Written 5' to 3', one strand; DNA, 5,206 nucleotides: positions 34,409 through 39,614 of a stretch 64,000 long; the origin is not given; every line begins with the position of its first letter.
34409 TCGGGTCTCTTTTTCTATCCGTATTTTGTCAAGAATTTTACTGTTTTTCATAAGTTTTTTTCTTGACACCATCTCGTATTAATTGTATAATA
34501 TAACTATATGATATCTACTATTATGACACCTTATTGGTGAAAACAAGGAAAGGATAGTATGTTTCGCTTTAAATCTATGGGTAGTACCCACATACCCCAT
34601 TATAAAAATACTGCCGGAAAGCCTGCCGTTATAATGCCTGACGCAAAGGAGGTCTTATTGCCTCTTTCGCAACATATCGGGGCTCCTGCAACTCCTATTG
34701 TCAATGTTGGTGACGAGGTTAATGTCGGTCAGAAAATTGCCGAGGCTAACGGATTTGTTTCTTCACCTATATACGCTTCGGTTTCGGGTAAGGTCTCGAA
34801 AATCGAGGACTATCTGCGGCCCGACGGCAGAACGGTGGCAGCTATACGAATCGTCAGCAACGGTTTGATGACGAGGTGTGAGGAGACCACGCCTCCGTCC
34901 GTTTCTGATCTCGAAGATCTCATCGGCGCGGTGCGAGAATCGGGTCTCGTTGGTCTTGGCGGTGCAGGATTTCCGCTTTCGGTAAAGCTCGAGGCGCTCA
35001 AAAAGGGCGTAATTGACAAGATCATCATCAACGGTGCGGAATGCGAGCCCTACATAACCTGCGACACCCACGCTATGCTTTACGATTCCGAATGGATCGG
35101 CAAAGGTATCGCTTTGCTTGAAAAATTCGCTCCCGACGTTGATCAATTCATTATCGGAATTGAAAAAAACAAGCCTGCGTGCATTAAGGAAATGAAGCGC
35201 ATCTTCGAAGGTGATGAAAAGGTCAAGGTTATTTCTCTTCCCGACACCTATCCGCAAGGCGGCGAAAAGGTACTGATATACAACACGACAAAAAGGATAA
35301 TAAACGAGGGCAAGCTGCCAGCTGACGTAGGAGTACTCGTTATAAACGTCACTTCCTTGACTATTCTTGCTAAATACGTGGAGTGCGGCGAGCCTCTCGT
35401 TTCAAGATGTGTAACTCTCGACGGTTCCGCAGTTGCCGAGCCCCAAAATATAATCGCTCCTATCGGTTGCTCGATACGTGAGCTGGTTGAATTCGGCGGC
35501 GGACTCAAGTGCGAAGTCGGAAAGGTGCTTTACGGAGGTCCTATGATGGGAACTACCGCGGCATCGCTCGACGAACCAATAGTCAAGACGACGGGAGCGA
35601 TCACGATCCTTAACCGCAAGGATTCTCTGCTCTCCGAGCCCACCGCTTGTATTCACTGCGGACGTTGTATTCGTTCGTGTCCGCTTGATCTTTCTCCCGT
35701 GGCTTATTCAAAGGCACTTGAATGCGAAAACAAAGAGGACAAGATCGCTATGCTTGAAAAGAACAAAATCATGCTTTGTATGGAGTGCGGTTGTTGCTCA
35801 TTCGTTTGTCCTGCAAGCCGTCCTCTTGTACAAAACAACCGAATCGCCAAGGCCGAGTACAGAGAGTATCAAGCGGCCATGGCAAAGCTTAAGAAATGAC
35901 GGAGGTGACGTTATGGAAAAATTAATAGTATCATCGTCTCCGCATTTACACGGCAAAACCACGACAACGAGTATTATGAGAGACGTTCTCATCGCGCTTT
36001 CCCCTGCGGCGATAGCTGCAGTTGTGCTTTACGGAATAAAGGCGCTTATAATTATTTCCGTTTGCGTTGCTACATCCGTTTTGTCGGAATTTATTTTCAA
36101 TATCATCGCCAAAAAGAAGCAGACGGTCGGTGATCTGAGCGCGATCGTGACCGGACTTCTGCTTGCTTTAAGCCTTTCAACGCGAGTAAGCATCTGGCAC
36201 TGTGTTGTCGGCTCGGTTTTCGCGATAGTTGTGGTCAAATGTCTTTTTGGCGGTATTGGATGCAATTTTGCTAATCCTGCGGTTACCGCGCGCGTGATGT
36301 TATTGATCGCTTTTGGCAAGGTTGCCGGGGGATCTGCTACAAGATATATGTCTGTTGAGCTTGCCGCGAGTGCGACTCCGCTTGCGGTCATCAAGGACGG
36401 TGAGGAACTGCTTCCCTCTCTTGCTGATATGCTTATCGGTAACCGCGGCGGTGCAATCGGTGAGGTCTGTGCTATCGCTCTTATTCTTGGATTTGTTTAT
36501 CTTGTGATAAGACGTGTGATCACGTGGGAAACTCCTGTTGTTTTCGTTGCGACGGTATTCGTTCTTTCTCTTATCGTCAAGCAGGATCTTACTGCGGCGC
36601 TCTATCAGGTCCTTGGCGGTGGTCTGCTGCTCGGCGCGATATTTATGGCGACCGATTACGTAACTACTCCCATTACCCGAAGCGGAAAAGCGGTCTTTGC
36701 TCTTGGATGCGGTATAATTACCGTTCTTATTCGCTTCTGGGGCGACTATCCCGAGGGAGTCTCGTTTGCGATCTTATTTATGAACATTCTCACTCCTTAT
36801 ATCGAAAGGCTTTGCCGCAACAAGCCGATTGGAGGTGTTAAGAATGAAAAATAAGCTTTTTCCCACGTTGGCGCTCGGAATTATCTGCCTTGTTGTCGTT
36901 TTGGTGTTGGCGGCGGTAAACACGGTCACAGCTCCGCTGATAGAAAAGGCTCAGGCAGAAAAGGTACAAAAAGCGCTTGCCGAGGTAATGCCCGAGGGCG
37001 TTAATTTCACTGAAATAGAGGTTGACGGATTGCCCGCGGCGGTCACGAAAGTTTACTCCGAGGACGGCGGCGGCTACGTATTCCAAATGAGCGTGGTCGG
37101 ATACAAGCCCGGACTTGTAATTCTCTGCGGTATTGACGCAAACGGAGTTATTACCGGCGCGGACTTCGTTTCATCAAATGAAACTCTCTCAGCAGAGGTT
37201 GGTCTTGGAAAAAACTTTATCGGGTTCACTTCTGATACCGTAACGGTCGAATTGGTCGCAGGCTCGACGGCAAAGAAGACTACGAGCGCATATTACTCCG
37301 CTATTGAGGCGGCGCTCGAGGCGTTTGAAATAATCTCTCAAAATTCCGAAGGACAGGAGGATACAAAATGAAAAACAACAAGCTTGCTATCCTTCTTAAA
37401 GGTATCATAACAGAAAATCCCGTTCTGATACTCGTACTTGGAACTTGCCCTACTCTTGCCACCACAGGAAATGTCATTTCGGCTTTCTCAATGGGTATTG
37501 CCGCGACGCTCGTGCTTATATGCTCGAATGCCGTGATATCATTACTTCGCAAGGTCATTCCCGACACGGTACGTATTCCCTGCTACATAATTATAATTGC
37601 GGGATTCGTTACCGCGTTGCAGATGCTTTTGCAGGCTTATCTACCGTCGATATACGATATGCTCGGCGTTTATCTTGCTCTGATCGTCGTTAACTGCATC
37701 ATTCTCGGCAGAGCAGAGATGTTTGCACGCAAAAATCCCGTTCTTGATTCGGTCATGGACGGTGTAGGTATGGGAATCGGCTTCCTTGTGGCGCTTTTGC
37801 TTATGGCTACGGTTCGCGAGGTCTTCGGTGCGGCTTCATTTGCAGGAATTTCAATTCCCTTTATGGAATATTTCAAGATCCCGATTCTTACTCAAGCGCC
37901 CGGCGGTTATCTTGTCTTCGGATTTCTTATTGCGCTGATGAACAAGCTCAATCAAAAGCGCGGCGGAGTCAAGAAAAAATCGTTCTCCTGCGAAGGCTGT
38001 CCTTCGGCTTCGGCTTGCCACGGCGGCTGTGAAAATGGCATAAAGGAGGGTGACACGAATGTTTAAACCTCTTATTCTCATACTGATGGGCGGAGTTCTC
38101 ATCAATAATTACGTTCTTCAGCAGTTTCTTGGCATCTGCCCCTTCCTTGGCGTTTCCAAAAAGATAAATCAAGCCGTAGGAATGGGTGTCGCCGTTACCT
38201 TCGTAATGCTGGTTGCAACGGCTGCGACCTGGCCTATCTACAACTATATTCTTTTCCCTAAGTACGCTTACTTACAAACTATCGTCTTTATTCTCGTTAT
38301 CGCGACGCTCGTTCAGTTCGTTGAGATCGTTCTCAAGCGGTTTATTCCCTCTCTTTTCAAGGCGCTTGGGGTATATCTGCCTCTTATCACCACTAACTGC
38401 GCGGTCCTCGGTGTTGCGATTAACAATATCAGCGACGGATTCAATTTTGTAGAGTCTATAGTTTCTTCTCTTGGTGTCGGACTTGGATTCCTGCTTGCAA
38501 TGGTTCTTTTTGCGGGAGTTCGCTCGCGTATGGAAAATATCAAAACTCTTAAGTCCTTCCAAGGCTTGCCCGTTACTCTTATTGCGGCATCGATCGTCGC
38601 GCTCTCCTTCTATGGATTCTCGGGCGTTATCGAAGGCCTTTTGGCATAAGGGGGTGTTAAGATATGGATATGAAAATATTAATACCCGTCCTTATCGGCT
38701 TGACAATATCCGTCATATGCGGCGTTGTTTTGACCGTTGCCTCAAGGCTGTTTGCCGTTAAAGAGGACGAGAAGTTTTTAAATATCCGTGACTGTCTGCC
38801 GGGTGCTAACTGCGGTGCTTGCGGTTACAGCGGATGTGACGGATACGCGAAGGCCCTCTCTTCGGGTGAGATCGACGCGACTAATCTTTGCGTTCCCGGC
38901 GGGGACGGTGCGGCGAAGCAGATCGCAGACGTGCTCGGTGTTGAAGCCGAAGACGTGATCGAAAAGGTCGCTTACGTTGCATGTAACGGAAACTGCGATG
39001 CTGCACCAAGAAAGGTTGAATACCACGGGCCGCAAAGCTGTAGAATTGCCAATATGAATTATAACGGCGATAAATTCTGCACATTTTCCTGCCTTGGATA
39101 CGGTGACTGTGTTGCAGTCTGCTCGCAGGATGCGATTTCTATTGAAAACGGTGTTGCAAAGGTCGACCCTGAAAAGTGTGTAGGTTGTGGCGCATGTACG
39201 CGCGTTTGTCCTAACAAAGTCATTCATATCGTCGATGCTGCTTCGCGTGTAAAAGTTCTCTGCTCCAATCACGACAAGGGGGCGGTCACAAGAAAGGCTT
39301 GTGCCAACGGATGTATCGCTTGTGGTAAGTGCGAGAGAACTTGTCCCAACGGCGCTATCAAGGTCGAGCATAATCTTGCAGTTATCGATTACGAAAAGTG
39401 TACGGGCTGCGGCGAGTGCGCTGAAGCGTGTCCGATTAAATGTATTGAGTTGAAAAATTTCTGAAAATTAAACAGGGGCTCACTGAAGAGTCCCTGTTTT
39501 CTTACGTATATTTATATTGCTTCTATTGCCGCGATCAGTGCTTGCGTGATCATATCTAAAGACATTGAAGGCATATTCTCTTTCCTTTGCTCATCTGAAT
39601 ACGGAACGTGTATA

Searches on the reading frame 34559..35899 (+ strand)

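Call 37: search_protein_families(library=pfam, proteins=[window:34559-35899:+], max_evalue=0.00001)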
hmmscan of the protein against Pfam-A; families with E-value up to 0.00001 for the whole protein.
window:34559-35899:+ (446 aa): 2 families
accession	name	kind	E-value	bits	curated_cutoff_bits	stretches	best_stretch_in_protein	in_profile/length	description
PF01512.22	Complex1_51K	-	1.3e-39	136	31.2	1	125-268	1-146/150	Nuo51 FMN-binding domain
PF13375.12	RnfC_N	-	1.4e-27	96.1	25.6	1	8-100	5-98/101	RnfC Barrel sandwich hybrid domain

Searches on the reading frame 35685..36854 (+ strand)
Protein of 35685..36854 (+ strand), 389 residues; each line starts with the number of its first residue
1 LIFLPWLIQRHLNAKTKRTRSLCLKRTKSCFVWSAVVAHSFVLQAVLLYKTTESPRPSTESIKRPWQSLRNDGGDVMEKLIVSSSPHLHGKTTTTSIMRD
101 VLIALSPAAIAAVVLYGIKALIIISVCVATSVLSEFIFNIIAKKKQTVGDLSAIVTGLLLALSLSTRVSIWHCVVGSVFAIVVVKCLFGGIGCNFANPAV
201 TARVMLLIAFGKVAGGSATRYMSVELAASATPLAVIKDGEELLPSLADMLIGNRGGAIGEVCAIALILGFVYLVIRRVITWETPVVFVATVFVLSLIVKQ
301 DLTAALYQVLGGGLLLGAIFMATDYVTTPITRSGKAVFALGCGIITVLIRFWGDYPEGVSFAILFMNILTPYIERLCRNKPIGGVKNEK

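Call 37: search_protein_families(library=pfam, proteins=[window:35685-36854:+], max_evalue=0.00001)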
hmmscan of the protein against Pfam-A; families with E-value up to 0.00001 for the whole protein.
window:35685-36854:+ (389 aa): 1 family
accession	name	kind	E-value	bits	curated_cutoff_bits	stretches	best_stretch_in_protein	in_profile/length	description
PF03116.20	NQR2_RnfD_RnfE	-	7.8e-104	347.6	27.7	1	82-383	2-296/296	NQR2, RnfD, RnfE family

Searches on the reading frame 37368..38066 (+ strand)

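Call 37: search_protein_families(library=pfam, proteins=[window:37368-38066:+], max_evalue=0.00001)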
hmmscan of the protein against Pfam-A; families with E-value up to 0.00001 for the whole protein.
window:37368-38066:+ (232 aa): 1 family
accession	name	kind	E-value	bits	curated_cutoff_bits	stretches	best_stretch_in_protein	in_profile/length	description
PF02508.19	Rnf-Nqr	-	5.7e-59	199.5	23.8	1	7-188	3-174/174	Rnf-Nqr subunit, membrane protein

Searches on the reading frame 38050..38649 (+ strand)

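Call 37: search_protein_families(library=pfam, proteins=[window:38050-38649:+], max_evalue=0.00001)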
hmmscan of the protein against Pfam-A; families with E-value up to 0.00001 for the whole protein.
window:38050-38649:+ (199 aa): 1 family
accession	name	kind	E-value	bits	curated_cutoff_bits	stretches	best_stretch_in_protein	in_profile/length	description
PF02508.19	Rnf-Nqr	-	1e-58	198.6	23.8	1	9-194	2-174/174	Rnf-Nqr subunit, membrane protein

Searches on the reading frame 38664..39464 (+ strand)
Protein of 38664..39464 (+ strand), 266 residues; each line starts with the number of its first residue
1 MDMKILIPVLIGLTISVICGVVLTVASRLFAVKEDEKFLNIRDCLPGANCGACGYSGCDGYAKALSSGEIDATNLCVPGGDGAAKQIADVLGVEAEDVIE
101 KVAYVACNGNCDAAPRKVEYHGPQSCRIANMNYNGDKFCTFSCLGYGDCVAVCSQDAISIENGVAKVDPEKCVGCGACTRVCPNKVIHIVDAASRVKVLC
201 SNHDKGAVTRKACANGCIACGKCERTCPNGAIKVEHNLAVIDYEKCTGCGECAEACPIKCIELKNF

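Call 37: search_protein_families(library=pfam, proteins=[window:38664-39464:+], max_evalue=0.00001)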
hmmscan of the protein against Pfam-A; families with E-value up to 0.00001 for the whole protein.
window:38664-39464:+ (266 aa): 10 families
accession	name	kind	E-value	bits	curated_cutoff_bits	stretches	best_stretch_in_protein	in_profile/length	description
PF00037.32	Fer4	-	3.5e-20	71.4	21.1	2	166-187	2-23/24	4Fe-4S binding domain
PF13187.11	Fer4_9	-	1.7e-14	54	27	2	171-232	1-52/52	4Fe-4S dicluster domain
PF12838.12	Fer4_7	-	1e-13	52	27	2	217-259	2-51/52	4Fe-4S dicluster domain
PF13237.11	Fer4_10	-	1.1e-13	51.3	25.5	1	215-257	7-53/53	4Fe-4S dicluster domain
PF14697.11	Fer4_21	-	5.8e-13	49.2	35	2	215-263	6-59/59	4Fe-4S dicluster domain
PF25160.1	LdpA_Fe-S-bd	-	2.5e-11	43.6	27.6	1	149-190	9-46/49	LdpA Fe-S cluster-binding domain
PF04060.18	FeS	-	4.5e-11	42.7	23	1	45-77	1-32/33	Putative Fe-S cluster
PF12797.12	Fer4_2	-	5.4e-11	42.1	24.5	2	166-183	4-21/22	4Fe-4S binding domain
PF12837.12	Fer4_6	-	6.9e-11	42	25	1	164-187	1-24/24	4Fe-4S binding domain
PF13534.11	Fer4_17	-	3.5e-06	27.9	22.2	1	171-230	1-59/61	4Fe-4S dicluster domain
